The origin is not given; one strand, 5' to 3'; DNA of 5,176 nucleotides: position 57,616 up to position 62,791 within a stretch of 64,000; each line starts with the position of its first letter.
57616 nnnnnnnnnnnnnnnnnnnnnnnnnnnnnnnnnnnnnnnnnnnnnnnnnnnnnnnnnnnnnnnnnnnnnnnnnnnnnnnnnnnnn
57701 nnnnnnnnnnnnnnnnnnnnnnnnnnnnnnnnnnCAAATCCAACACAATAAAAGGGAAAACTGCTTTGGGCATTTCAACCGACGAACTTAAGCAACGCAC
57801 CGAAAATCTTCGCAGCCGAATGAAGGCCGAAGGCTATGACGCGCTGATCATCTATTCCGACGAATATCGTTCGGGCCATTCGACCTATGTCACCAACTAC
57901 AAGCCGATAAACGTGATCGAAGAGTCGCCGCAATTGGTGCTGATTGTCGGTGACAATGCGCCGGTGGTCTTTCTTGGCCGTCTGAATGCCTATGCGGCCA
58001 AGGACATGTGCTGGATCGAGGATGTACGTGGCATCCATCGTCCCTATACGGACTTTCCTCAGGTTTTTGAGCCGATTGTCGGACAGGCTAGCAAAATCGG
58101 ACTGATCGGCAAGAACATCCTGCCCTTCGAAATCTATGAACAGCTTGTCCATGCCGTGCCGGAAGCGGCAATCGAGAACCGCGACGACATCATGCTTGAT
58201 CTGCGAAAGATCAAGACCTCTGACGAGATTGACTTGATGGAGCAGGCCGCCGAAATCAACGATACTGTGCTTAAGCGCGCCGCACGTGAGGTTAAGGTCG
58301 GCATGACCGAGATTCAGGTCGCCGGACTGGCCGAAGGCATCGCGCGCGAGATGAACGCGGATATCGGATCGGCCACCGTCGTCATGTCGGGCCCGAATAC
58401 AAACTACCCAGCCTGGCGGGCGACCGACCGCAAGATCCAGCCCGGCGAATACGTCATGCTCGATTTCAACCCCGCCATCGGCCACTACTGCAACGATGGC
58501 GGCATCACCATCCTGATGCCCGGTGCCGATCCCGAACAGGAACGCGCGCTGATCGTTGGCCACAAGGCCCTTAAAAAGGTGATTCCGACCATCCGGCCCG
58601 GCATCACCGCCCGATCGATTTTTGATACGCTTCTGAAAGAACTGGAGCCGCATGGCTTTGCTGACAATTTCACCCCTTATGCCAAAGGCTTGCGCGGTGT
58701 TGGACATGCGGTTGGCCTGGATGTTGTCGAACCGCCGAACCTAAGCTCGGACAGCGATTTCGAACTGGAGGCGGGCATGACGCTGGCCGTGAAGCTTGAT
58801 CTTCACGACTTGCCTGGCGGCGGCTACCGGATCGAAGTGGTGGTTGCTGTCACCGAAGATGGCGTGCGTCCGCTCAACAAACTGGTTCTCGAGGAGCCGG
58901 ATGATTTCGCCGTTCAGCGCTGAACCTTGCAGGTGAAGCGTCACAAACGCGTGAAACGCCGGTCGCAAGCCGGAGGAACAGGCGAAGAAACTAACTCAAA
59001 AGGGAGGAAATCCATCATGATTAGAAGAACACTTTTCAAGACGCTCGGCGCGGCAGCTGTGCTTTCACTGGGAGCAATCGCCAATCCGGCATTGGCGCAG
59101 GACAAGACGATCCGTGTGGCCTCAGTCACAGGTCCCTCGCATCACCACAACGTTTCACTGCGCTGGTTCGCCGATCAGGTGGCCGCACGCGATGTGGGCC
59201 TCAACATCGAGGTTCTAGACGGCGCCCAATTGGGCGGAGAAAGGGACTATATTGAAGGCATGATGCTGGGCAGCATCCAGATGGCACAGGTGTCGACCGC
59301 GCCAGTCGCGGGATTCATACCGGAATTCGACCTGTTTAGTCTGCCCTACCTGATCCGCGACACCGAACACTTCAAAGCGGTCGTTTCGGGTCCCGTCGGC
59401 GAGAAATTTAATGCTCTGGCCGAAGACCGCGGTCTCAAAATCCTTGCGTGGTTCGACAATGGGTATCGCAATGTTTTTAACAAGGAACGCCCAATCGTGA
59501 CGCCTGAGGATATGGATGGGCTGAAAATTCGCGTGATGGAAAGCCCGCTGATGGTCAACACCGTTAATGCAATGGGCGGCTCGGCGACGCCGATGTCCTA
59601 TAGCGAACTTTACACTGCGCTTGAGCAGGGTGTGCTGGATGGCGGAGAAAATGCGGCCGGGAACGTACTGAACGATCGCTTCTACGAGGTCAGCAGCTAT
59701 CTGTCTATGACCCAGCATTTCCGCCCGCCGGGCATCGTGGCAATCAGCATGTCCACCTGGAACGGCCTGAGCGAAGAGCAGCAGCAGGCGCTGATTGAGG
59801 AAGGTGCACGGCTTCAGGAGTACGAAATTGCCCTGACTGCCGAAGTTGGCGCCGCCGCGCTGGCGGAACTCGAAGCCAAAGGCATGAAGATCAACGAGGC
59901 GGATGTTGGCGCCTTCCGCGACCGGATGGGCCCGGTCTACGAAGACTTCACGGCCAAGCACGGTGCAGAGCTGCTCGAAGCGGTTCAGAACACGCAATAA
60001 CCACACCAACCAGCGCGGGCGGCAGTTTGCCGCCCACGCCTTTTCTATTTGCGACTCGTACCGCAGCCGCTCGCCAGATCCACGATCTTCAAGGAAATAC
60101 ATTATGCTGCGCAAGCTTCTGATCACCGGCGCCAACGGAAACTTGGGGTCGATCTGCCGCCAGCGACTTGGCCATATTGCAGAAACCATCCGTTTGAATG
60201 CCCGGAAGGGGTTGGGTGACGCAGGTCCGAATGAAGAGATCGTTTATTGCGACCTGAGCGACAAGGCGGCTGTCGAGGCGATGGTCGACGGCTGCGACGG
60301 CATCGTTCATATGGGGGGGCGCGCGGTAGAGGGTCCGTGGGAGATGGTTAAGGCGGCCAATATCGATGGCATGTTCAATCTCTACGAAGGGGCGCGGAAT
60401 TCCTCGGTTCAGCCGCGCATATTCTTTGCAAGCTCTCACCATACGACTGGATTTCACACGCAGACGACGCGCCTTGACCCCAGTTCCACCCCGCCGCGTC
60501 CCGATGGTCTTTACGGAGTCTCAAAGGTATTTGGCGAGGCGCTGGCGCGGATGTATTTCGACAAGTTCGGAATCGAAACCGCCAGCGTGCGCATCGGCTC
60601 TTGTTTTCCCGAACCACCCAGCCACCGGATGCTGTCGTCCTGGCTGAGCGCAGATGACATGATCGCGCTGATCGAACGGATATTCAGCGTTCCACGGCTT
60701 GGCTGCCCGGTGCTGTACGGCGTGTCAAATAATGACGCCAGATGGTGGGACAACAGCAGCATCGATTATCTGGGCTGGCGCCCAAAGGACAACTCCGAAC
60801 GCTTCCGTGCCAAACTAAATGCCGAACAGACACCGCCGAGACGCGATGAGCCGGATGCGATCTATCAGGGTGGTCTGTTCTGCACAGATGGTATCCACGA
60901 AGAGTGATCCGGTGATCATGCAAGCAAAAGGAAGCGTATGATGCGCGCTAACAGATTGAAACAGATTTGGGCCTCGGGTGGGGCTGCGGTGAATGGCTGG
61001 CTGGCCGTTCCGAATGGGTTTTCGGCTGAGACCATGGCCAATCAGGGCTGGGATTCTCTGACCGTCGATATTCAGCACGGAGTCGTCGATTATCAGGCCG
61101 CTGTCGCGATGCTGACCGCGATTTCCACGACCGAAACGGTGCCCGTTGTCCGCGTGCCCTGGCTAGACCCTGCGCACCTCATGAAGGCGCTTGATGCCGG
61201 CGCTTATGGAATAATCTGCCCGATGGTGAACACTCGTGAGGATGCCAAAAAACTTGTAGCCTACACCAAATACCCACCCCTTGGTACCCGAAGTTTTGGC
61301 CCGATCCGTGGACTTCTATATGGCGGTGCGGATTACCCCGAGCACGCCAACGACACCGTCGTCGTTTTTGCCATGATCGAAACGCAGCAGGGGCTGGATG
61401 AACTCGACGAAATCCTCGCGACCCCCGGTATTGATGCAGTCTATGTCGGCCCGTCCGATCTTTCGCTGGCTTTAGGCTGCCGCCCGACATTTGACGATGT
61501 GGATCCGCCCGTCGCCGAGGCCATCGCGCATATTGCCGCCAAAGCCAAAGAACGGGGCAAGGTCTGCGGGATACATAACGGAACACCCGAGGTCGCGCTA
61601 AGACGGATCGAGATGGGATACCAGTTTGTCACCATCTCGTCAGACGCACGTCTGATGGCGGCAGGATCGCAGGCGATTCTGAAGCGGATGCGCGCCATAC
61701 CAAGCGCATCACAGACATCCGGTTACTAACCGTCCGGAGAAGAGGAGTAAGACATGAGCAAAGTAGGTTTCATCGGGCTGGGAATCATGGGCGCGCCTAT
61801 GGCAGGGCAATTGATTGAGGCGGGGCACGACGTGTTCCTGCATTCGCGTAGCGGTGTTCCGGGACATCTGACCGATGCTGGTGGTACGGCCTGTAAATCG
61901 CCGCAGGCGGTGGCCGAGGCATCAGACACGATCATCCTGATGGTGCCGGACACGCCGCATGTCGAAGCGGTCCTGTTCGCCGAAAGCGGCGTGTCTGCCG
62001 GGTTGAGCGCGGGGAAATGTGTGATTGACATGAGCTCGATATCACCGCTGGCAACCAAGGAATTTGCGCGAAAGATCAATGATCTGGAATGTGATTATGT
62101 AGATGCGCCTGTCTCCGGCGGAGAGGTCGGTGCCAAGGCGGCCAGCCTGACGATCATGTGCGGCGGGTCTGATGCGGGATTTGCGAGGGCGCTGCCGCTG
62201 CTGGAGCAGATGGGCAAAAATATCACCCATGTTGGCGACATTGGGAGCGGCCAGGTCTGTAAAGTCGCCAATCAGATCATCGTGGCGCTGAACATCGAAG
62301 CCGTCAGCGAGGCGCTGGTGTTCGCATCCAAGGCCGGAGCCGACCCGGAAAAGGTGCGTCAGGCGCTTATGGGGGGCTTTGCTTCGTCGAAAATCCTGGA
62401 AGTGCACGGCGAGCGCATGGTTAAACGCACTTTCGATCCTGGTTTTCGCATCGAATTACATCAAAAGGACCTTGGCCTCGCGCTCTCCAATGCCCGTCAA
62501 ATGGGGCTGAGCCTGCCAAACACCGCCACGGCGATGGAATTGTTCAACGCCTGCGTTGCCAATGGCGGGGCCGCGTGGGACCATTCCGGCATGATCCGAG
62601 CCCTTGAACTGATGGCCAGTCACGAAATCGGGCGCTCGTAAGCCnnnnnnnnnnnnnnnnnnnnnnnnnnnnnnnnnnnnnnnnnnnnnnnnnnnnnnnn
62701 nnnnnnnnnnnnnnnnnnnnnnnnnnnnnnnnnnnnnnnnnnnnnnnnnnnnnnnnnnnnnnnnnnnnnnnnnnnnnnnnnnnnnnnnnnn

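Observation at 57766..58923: Atypical M24 hydrolase embedded in a uronate TRAP operon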

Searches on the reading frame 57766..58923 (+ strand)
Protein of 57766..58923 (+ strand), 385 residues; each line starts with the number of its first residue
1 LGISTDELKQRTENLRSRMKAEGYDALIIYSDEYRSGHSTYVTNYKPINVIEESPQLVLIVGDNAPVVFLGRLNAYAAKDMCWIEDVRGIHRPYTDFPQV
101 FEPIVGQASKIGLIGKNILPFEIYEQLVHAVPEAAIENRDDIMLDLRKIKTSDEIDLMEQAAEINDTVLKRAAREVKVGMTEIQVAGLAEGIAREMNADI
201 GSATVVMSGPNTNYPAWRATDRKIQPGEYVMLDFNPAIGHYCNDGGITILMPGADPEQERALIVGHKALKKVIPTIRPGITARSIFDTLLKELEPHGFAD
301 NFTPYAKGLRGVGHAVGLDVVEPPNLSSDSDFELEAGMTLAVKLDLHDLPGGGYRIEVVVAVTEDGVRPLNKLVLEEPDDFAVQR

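Call 3: search_protein_families(library=pfam, proteins=[window:57766-58923:+])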
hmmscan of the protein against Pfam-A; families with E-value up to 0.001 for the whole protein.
window:57766-58923:+ (385 aa): 2 families
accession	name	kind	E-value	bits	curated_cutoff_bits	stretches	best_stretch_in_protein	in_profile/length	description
PF00557.29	Peptidase_M24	-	5.1e-38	131.4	23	1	157-364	2-208/208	Metallopeptidase family M24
PF01321.24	Creatinase_N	-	7.9e-11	43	22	1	11-149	1-128/128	Creatinase/Prolidase N-terminal domain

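Call 4: search_protein_families(library=ncbifam, proteins=[window:57766-58923:+])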
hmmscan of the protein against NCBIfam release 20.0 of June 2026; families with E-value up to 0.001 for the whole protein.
window:57766-58923:+ (385 aa): 10 families
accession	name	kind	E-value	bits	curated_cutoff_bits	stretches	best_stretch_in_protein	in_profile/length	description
NF040821.1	dipep_PepQ_Arch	equivalog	9.7e-31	107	630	1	110-372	85-340/346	Xaa-Pro dipeptidase PepQ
NF007310.0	PRK09795.1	equivalog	2.3e-29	102.3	393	1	146-369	124-347/361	aminopeptidase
NF038259.1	ectoine_DoeA_2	exception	7.3e-15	54.6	575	1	1-293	7-297/386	ectoine hydrolase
NF008131.0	PRK10879.1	equivalog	1.2e-11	44.1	465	1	135-381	160-428/438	Xaa-Pro aminopeptidase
TIGR00500.1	met_pdase_I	equivalog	4.2e-10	39.5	171.35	1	149-342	3-199/247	type I methionyl aminopeptidase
NF011173.0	PRK14575.1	equivalog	1.4e-09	37.5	850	1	131-373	160-398/406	putative peptidase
NF011720.0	PRK15173.1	subfamily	1.5e-09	37.4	420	1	131-373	97-335/343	peptidase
NF011174.0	PRK14576.1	subfamily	7.1e-09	35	487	1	142-373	170-397/405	putative endopeptidase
TIGR02993.1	ectoine_eutD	equivalog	1.3e-07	31.2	613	1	4-370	7-380/391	ectoine hydrolase DoeA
NF043017.1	DimsulpropLyDddP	equivalog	6.8e-07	28.4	600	1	138-372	194-435/443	dimethylsulfonioproprionate lyase DddP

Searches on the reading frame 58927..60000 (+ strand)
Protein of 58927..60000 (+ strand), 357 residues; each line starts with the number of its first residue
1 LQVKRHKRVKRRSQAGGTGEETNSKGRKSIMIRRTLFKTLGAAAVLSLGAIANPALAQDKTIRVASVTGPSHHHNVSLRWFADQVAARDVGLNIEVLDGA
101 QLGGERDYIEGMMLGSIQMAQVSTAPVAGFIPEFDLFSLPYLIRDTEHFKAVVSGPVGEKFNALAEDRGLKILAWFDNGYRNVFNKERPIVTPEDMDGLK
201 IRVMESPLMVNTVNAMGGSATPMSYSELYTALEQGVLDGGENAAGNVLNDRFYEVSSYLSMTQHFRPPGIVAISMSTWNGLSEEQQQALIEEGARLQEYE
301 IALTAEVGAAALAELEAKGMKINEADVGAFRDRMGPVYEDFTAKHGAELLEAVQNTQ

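Call 3: search_protein_families(library=pfam, proteins=[window:58927-60000:+])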
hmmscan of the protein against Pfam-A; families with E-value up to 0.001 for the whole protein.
window:58927-60000:+ (357 aa): 1 family
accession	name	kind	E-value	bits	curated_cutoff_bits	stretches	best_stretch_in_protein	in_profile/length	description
PF03480.18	DctP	-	2.6e-72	244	23.4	1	78-343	15-284/286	Bacterial extracellular solute-binding protein, family 7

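Call 4: search_protein_families(library=ncbifam, proteins=[window:58927-60000:+])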
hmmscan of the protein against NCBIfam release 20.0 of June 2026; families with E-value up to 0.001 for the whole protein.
window:58927-60000:+ (357 aa): 2 families
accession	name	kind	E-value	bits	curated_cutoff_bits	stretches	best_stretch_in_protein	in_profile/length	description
NF037995.1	TRAP_S1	subfamily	2.6e-65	220.4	50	1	64-325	2-263/271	TRAP transporter substrate-binding protein DctP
TIGR00787.1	dctP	subfamily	1.5e-62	211.3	175.05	1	68-317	5-255/257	DctP family TRAP transporter solute-binding subunit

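Call 11: search_solved_structures(query=window:58927-60000:+, max_evalue=1e-20)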
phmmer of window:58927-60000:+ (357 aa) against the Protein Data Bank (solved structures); distinct sequences matched with E-value up to 1e-20: 73 (the best 60 are shown).
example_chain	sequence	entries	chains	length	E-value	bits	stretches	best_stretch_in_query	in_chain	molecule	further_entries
4p47_A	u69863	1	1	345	2.8e-56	194.5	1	35-351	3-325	TRAP dicarboxylate transporter, DctP subunit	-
4nq8_A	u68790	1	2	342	3.8e-56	194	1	42-356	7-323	Putative periplasmic substrate-binding transport protein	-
4p1l_A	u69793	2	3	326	7.3e-54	186.5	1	66-348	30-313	TRAP dicarboxylate transporter, DctP subunit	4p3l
4pdh_A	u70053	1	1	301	2.5e-53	184.7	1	61-355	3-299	TRAP dicarboxylate transporter, DctP subunit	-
4p9k_A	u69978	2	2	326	4.6e-53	183.9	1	55-356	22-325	TRAP dicarboxylate transporter, DctP subunit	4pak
4x8r_A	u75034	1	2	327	6.1e-52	180.2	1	68-357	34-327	TRAP dicarboxylate transporter, DctP subunit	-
4pdd_A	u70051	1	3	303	2.2e-50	175.1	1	68-355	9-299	TRAP dicarboxylate transporter, DctP subunit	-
4n8y_A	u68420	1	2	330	2.7e-50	174.8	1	42-356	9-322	Putative TRAP-type C4-dicarboxylate transport system, binding periplasmic protein (DctP su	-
4ovq_A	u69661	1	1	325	4.4e-49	170.8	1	73-344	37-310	TRAP dicarboxylate ABC transporter, substrate-binding protein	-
4n15_A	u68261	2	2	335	7.9e-47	163.4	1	47-341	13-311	TRAP dicarboxylate transporter, DctP subunit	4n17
4ln5_A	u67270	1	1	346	8.7e-47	163.2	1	47-341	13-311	TRAP dicarboxylate transporter, DctP subunit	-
4pc9_A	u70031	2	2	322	9.2e-47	163.2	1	58-331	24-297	C4-dicarboxylate transport system, substrate-binding protein, putative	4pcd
4xfe_A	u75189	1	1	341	9.4e-46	159.8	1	84-353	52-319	TRAP dicarboxylate transporter subunit DctP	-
4pf8_A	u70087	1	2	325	2.3e-45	158.6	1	81-345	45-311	TRAP-T family transporter, DctP (Periplasmic binding) subunit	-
4ng7_A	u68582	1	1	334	2.9e-45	158.2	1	37-355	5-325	TRAP periplasmic solute binding protein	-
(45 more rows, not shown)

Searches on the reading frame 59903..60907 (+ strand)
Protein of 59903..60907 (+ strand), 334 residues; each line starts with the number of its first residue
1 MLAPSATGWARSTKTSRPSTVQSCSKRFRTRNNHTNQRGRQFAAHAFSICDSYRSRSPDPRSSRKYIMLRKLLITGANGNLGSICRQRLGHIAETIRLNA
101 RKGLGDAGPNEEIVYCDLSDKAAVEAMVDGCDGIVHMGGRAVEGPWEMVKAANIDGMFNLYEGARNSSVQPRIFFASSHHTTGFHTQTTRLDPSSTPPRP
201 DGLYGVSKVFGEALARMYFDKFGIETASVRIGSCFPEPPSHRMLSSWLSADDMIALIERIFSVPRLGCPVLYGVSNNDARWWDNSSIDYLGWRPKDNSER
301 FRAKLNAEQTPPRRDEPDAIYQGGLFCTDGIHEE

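Call 3: search_protein_families(library=pfam, proteins=[window:59903-60907:+])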
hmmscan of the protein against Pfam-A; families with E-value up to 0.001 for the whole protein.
window:59903-60907:+ (334 aa): 2 families
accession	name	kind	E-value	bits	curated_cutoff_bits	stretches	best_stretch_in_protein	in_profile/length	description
PF01370.27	Epimerase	-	4.4e-18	66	20.9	1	73-235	2-173/240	NAD dependent epimerase/dehydratase family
PF16363.11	GDP_Man_Dehyd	-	4.7e-10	39.9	27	1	107-230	50-179/332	GDP-mannose 4,6 dehydratase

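Call 4: search_protein_families(library=ncbifam, proteins=[window:59903-60907:+])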
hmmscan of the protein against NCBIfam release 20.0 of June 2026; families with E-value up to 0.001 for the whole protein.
window:59903-60907:+ (334 aa): 10 families
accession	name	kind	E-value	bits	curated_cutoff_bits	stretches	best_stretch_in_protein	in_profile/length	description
NF041293.1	G6PDh_Azf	equivalog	5e-33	114.6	400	1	70-301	3-252/252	NAD-dependent glucose-6-phosphate dehydrogenase Azf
TIGR03466.1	HpnA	hypoth_equivalog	2.6e-09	36.4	367.65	1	71-217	2-154/327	hopanoid-associated sugar epimerase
NF042422.1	oxyalk_red_OleD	equivalog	1e-06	28.3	580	1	71-181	2-113/329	2-alkyl-3-oxoalkanoate reductase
NF043036.1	ErythonDh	equivalog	4.2e-06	26.2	325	1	100-232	43-177/321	D-erythronate dehydrogenase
NF042423.1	oxyalk_red_Shew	equivalog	3.5e-05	23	580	1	69-182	8-122/331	2-alkyl-3-oxoalkanoate reductase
TIGR04180.1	EDH_00030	hypoth_equivalog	6.8e-05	22.1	475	1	110-230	50-171/297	NAD-dependent 4,6-dehydratase LegB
NF004520.0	PRK05865.1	equivalog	0.00013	19.9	1509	1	72-183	3-108/854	sugar epimerase family protein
TIGR01746.1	Thioester-redct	subfamily_domain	0.00019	20.8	213.35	0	122-233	80-194/371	thioester reductase domain-containing protein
TIGR01181.1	dTDP_gluc_dehyt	equivalog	0.00037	19.7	365.1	1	109-230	50-177/321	dTDP-glucose 4,6-dehydratase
TIGR01214.1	rmlD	equivalog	0.00079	18.6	224.05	0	71-224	1-144/285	dTDP-4-dehydrorhamnose reductase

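Call 12: search_solved_structures(query=window:59903-60907:+, max_evalue=1e-10)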
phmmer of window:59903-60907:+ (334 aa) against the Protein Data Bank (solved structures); distinct sequences matched with E-value up to 1e-10: 6.
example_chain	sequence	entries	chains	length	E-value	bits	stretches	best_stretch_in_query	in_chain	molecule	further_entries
3rft_A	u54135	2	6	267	3.2e-98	332.4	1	69-331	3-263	Uronate dehydrogenase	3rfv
3rfx_A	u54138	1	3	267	5.7e-97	328.3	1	69-331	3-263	Uronate dehydrogenase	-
3ay3_A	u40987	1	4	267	2.1e-85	290.3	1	68-330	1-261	NAD-dependent epimerase/dehydratase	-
6mfh_A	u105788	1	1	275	1.7e-84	287.3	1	68-330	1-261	Mutated Uronate Dehydrogenase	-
6jyg_A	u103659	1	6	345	1.1e-12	51.1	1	60-232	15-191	L-threonine 3-dehydrogenase, putative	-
7cgv_A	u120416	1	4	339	1.6e-12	50.6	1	60-233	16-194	Artificial L-threonine 3-dehydrogenase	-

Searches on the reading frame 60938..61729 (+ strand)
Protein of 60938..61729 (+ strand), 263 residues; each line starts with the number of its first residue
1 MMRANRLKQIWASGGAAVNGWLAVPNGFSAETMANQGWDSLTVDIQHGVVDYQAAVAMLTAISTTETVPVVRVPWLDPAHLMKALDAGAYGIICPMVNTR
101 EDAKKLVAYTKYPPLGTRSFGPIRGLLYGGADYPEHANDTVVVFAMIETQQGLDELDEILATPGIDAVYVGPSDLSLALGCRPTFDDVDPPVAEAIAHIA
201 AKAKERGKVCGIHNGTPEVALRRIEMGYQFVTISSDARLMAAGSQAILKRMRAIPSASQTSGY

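Call 3: search_protein_families(library=pfam, proteins=[window:60938-61729:+])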
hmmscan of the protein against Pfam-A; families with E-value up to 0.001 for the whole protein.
window:60938-61729:+ (263 aa): 1 family
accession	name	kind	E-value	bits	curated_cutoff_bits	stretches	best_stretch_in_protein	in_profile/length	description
PF03328.21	HpcH_HpaI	-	9.1e-33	113.8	25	1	21-236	5-214/221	HpcH/HpaI aldolase/citrate lyase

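Call 4: search_protein_families(library=ncbifam, proteins=[window:60938-61729:+])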
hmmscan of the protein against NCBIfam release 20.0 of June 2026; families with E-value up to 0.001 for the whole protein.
window:60938-61729:+ (263 aa): 4 families
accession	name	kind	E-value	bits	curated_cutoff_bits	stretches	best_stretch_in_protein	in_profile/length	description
NF007849.0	PRK10558.1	equivalog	3.2e-48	164.4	393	1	4-250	7-253/256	2-dehydro-3-deoxyglucarate aldolase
TIGR02311.1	HpaI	equivalog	8e-48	163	368.8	1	5-251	1-248/249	4-hydroxy-2-oxoheptanedioate aldolase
TIGR03239.1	GarL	equivalog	3.3e-47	161.1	406.75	1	5-250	1-246/249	2-dehydro-3-deoxyglucarate aldolase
NF007521.0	PRK10128.1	equivalog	6.2e-34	117.7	441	1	4-250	6-253/267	2-keto-3-deoxy-L-rhamnonate aldolase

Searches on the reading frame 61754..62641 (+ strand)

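Call 3: search_protein_families(library=pfam, proteins=[window:61754-62641:+])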
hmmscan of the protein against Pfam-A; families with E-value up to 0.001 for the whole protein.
window:61754-62641:+ (295 aa): 4 families
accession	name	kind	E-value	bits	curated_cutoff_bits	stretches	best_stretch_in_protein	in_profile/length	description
PF03446.21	NAD_binding_2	-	2.7e-48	164.5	21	1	3-161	1-161/161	NAD binding domain of 6-phosphogluconate dehydrogenase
PF14833.11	NAD_binding_11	-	1e-42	145.7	30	1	164-284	1-122/122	NAD-binding of NADP-dependent 3-hydroxyisobutyrate dehydrogenase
PF03807.23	F420_oxidored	-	1.4e-08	35.7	21.6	1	3-94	1-92/94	NADP oxidoreductase coenzyme F420-dependent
PF02826.25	2-Hacid_dh_C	-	1.2e-05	25.3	25.1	1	2-74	37-109/178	D-isomer specific 2-hydroxyacid dehydrogenase, NAD binding domain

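Call 4: search_protein_families(library=ncbifam, proteins=[window:61754-62641:+])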
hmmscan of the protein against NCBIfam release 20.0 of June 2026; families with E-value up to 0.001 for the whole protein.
window:61754-62641:+ (295 aa): 11 families
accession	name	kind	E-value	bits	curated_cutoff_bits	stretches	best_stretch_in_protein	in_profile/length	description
NF011633.0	PRK15059.1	equivalog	1.6e-125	418.1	451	1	3-292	2-291/292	2-hydroxy-3-oxopropionate reductase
TIGR01505.1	tartro_sem_red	equivalog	8.9e-119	396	340.75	1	3-292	1-291/291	2-hydroxy-3-oxopropionate reductase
NF008592.0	PRK11559.1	equivalog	6.9e-92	307.9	397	1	2-293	3-295/296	2-hydroxy-3-oxopropionate reductase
TIGR01692.1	HIBADH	equivalog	2.8e-56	191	291.6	1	6-283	1-286/288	3-hydroxyisobutyrate dehydrogenase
NF043037.1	ThreonDh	equivalog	4.4e-51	174.1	350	1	3-284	4-287/297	L-threonate dehydrogenase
NF012005.0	PRK15461.1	equivalog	3e-47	161.2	348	1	1-285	1-287/298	sulfolactaldehyde 3-reductase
NF007161.0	PRK09599.1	subfamily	1.4e-17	63.9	271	1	3-175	2-179/302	NADP-dependent phosphogluconate dehydrogenase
TIGR00872.1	gnd_rel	equivalog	4.2e-16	59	297.2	1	3-194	2-195/299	phosphogluconate dehydrogenase (NAD(+)-dependent, decarboxylating)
NF006765.0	PRK09287.1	equivalog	2.4e-11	43.2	413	1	2-187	4-200/476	NADP-dependent phosphogluconate dehydrogenase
TIGR00873.1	gnd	equivalog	1.2e-09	37.5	426.7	1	4-190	2-199/467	decarboxylating NADP(+)-dependent phosphogluconate dehydrogenase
TIGR03026.1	NDP-sugDHase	subfamily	0.00011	21.1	189.8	0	3-28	2-27/413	nucleotide sugar dehydrogenase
